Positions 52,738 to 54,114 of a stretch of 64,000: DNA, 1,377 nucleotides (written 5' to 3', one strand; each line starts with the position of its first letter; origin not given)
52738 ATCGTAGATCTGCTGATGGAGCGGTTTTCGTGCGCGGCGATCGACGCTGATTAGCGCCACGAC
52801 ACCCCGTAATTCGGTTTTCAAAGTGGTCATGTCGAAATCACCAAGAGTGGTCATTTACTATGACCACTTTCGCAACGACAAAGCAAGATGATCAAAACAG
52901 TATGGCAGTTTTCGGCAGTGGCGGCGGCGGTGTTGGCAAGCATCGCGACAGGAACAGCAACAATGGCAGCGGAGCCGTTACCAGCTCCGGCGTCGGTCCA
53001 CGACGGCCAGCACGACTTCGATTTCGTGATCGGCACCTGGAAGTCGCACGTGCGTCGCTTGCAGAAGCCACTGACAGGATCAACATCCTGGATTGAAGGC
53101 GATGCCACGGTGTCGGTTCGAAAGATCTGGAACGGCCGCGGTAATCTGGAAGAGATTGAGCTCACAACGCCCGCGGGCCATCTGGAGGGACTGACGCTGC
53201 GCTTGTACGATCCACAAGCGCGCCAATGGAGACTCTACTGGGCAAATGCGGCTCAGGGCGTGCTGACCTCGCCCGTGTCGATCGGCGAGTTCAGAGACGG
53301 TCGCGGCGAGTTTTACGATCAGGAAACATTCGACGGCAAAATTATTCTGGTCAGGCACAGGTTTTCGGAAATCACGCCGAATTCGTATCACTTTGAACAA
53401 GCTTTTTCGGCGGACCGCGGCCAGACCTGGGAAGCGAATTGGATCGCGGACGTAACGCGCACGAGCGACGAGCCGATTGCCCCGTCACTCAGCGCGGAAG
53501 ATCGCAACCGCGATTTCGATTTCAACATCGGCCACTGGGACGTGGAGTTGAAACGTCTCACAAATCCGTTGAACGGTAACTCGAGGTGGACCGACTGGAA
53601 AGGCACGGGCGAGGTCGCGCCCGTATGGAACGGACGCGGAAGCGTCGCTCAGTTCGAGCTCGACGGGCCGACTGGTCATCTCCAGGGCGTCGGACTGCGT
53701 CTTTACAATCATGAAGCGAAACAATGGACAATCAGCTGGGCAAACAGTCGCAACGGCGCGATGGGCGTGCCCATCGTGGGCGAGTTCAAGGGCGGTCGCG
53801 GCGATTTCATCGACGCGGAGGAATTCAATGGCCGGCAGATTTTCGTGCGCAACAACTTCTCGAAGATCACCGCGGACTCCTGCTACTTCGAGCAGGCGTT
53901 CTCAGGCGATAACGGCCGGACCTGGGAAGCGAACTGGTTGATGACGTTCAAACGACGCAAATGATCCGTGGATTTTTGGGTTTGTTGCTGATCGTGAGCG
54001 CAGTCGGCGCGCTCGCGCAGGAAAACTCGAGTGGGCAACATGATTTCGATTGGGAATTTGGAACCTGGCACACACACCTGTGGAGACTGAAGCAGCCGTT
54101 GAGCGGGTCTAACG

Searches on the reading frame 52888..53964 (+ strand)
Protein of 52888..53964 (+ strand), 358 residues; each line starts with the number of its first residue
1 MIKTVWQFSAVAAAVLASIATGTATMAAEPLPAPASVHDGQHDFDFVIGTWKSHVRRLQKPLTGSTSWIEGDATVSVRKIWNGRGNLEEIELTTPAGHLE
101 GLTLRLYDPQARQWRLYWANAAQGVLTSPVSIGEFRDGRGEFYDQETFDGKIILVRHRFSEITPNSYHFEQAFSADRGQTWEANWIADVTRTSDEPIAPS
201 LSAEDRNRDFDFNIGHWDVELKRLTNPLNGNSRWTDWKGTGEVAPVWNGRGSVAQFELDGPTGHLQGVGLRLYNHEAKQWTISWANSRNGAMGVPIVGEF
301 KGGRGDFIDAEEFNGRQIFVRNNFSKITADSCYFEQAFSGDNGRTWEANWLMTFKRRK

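Call 43: search_protein_families(library=pfam, proteins=[window:52888-53964:+], max_evalue=0.001)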
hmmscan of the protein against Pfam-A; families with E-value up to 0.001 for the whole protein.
window:52888-53964:+ (358 aa): 2 families
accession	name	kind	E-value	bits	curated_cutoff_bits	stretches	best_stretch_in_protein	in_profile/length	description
PF07617.17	DUF1579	-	3.8e-05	24.1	25.2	0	214-288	13-84/155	Protein of unknown function (DUF1579)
PF02012.26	BNR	-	0.0005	20.1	27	0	173-182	2-11/12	BNR/Asp-box repeat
